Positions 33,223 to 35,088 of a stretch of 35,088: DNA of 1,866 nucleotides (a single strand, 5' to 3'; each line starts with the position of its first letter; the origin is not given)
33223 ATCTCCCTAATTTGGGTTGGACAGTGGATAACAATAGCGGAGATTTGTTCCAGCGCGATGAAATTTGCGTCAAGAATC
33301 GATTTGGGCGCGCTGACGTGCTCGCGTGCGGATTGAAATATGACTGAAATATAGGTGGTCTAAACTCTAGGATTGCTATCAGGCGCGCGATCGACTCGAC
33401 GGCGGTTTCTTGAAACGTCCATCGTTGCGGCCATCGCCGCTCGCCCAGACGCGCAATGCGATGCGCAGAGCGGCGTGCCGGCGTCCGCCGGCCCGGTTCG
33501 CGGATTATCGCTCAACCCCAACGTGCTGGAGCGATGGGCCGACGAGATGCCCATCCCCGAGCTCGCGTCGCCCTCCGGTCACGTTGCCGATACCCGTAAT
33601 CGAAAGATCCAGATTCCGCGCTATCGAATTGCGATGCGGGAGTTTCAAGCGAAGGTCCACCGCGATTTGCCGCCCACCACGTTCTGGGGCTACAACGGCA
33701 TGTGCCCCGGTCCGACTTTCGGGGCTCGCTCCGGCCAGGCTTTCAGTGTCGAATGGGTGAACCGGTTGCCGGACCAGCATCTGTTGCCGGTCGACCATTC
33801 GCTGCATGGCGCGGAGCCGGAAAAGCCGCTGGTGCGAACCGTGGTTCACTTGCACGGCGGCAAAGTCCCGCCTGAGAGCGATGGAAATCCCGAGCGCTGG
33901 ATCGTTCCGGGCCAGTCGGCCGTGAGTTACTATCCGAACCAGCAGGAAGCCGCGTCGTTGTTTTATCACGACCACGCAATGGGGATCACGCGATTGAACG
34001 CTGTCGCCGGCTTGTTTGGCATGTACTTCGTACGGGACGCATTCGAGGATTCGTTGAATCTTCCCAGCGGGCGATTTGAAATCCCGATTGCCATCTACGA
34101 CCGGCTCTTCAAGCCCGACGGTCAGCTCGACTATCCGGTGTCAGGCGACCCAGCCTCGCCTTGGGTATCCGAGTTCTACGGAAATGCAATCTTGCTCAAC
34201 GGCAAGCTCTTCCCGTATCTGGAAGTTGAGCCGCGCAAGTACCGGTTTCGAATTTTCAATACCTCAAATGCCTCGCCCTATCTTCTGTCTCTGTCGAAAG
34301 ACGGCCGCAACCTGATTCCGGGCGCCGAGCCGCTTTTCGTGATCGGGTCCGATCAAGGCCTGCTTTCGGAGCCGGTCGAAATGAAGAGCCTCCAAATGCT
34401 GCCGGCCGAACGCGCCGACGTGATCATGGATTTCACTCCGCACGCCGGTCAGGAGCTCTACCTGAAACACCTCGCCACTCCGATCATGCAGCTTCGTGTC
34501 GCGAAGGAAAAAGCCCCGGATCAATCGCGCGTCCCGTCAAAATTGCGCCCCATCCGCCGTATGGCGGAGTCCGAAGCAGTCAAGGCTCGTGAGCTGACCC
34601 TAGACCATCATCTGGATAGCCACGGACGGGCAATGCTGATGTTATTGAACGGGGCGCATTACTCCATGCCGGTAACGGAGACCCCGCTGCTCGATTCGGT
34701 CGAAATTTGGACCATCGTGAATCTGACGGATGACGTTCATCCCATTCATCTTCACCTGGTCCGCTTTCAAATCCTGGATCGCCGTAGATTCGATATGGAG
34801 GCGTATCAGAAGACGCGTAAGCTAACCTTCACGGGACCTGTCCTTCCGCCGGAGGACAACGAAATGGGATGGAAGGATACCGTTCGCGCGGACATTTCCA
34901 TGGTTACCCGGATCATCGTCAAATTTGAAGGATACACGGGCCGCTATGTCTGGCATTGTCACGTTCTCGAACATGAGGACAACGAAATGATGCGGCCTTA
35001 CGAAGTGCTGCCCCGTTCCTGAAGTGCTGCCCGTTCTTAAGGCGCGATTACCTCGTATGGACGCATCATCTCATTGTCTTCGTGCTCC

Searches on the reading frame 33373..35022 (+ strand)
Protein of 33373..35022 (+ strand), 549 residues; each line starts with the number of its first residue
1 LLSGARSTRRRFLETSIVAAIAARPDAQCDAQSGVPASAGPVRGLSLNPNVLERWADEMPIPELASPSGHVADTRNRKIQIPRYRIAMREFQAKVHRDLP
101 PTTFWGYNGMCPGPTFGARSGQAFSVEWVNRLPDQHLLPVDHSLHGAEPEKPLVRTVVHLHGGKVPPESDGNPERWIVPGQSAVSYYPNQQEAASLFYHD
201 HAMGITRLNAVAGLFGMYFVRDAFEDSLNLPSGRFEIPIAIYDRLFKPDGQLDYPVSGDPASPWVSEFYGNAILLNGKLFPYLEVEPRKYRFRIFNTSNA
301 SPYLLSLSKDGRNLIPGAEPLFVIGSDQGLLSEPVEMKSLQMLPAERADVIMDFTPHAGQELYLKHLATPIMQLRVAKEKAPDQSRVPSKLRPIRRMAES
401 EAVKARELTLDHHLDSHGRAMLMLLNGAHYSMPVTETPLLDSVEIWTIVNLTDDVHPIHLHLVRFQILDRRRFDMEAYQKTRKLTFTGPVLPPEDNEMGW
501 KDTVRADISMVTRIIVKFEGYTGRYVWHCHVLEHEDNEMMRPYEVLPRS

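Call 6: search_protein_families(library=pfam, proteins=[window:33373-35022:+], max_evalue=0.001)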
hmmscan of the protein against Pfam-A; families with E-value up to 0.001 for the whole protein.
window:33373-35022:+ (549 aa): 2 families
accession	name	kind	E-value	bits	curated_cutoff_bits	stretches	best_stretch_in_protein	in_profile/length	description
PF07731.20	Cu-oxidase_2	-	5.8e-20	71.9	20.4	1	434-547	34-135/137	Multicopper oxidase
PF07732.21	Cu-oxidase_3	-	2.6e-16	60.2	21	2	156-222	49-116/119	Multicopper oxidase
